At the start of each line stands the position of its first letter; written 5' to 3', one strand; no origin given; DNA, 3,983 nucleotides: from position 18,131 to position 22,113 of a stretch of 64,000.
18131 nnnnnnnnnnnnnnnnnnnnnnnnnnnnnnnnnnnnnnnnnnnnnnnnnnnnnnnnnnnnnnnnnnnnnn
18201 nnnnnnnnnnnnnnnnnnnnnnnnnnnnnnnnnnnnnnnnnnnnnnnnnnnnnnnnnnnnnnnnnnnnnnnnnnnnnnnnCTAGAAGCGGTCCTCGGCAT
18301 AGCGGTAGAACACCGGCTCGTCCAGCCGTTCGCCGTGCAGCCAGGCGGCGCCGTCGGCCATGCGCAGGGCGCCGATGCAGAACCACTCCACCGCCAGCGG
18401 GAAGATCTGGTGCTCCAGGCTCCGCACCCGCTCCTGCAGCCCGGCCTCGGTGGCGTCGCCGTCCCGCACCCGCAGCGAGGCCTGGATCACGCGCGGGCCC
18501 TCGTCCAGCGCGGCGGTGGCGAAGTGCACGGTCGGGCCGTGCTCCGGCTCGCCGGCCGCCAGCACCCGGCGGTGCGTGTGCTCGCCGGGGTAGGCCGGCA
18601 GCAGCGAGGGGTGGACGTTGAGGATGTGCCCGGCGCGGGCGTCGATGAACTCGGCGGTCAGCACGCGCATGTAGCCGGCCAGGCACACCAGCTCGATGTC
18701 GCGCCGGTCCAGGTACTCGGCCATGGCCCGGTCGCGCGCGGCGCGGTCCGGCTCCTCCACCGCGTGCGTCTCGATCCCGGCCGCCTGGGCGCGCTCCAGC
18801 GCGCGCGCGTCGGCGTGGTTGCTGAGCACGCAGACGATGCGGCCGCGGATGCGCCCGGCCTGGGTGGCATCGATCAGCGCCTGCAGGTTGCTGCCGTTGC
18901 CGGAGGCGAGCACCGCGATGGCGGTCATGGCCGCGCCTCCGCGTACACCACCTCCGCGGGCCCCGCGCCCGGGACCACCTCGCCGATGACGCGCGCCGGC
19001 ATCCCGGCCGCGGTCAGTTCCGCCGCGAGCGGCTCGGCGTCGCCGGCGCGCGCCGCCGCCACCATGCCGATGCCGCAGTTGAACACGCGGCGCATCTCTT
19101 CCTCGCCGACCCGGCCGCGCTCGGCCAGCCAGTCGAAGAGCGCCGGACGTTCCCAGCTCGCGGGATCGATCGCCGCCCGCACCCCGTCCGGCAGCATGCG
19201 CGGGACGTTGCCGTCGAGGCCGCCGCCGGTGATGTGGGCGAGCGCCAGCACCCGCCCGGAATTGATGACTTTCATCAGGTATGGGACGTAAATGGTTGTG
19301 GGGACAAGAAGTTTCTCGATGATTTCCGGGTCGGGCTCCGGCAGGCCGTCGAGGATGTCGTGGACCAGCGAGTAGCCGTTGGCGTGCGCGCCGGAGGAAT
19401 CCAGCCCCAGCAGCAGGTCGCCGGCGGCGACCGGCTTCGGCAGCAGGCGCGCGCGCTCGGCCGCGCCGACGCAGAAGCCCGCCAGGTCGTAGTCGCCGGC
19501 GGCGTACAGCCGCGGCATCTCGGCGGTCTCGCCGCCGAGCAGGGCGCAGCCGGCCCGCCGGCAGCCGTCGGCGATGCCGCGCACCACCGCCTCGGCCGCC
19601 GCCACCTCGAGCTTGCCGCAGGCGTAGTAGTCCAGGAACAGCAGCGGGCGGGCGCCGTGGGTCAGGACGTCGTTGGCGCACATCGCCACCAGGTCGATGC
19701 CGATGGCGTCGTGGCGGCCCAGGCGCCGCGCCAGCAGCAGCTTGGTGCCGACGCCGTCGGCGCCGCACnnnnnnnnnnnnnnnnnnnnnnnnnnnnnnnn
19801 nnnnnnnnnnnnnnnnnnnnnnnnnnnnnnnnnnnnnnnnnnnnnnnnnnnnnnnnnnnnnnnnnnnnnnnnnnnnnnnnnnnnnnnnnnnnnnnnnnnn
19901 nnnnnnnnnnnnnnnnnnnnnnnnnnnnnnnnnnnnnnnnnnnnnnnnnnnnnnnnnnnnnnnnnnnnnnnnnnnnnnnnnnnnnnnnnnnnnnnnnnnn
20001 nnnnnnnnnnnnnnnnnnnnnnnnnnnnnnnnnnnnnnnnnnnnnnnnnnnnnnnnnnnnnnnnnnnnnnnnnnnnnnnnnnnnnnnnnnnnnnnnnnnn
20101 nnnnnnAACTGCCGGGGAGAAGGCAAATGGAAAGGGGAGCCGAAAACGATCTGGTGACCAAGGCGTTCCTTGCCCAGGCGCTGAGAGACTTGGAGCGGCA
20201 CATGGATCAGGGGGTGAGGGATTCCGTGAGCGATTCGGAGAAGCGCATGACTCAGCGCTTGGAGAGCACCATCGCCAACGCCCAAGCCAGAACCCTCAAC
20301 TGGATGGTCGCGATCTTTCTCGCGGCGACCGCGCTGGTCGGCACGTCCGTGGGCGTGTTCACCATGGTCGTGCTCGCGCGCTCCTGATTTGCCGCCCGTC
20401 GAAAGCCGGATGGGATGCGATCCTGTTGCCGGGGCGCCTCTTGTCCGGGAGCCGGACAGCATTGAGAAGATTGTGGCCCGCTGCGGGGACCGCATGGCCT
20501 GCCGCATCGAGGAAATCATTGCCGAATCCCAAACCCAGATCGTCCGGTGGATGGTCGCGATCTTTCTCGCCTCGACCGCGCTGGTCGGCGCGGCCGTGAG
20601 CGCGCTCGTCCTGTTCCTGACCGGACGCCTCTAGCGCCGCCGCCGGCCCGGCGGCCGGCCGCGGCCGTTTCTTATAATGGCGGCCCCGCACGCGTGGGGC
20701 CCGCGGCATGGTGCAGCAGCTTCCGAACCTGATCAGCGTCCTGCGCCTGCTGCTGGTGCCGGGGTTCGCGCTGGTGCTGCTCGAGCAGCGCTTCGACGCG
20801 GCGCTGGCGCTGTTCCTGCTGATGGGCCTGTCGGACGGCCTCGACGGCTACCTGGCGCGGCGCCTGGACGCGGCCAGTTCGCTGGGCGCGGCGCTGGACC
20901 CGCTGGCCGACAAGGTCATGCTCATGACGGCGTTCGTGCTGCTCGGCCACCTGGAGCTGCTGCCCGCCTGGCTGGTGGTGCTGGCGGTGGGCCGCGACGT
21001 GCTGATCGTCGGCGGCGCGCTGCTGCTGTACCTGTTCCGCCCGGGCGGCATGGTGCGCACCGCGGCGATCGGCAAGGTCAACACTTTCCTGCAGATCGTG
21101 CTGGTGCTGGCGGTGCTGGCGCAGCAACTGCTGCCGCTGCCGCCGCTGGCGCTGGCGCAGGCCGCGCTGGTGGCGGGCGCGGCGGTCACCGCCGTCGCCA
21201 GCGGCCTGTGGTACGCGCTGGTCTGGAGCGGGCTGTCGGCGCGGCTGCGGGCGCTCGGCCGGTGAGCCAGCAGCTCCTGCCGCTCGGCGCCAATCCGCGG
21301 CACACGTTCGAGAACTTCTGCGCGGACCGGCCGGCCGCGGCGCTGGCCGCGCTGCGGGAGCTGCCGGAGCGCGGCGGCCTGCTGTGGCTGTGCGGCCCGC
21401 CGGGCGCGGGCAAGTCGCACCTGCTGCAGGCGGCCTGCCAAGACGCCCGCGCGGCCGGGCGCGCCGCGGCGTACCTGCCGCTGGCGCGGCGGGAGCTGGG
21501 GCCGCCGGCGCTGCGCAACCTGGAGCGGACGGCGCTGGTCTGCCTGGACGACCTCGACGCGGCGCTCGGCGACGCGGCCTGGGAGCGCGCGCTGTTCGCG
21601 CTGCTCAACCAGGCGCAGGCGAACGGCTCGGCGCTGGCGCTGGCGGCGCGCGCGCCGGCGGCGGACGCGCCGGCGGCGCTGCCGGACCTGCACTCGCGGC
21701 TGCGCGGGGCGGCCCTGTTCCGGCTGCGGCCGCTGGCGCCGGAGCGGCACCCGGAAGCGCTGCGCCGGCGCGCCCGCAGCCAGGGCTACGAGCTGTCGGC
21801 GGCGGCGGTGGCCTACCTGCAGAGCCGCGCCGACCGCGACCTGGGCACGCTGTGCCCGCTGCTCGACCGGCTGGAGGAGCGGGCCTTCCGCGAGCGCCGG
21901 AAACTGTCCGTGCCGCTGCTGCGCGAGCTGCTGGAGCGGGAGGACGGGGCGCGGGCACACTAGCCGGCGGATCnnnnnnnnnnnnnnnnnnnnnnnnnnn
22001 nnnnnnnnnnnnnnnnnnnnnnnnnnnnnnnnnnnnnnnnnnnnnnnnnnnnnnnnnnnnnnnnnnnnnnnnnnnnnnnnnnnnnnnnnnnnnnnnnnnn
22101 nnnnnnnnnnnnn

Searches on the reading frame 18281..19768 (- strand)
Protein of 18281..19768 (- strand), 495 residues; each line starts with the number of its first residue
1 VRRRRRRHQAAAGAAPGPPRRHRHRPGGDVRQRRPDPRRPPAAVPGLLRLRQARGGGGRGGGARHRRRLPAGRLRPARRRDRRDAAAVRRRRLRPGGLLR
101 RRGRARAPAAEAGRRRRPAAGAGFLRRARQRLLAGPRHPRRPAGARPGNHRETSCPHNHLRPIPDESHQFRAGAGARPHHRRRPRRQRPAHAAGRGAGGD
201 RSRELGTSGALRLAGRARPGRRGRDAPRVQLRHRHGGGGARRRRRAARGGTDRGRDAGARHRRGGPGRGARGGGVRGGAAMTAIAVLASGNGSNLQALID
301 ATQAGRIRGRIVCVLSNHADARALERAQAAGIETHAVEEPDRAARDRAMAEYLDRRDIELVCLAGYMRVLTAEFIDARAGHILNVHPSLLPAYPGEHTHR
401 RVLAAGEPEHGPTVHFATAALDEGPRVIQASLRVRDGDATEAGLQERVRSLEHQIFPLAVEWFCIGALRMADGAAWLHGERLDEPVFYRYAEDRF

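Call 15: search_protein_families(library=pfam, proteins=[window:18281-19768:-])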
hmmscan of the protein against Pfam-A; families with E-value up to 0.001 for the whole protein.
window:18281-19768:- (495 aa): 1 family
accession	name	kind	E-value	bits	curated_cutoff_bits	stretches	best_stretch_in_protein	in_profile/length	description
PF00551.24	Formyl_trans_N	-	3.6e-49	167.4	26.1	1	284-460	3-181/181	Formyl transferase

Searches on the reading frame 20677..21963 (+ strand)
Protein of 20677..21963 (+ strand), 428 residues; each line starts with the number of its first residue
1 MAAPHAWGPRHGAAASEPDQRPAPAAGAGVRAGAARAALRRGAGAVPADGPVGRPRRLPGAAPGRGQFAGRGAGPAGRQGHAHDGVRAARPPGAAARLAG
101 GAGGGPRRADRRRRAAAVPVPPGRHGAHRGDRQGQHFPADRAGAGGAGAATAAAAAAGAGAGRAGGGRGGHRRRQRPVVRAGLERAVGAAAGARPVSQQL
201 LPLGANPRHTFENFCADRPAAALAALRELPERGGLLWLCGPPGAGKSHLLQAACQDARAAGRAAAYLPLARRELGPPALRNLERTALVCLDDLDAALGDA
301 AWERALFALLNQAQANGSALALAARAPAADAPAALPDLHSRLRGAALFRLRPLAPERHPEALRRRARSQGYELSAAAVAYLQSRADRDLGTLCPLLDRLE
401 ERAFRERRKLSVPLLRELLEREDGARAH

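Call 6: search_protein_families(library=pfam, proteins=[window:20677-21963:+])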
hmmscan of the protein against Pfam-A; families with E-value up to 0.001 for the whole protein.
window:20677-21963:+ (428 aa): 3 families
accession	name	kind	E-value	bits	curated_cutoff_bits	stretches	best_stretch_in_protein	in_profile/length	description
PF22688.2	Hda_lid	-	4.1e-14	52.8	27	1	360-419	6-65/65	Hda, lid domain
PF20703.3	nSTAND1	-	8.8e-06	26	27.1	0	290-408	121-241/379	Novel STAND NTPase 1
PF24883.2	NPHP3_N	-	5.3e-05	23.9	24.8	1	230-267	19-56/164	Nephrocystin 3, N-terminal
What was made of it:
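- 21262..21963 (+): hda (DnaA-inactivation ATPase homologue). GTG start overlaps the previous stop by 4 nt. Its stop lies 10 nt before the T1 start. Pfam Hda_lid, E 4e-14 (call 6).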
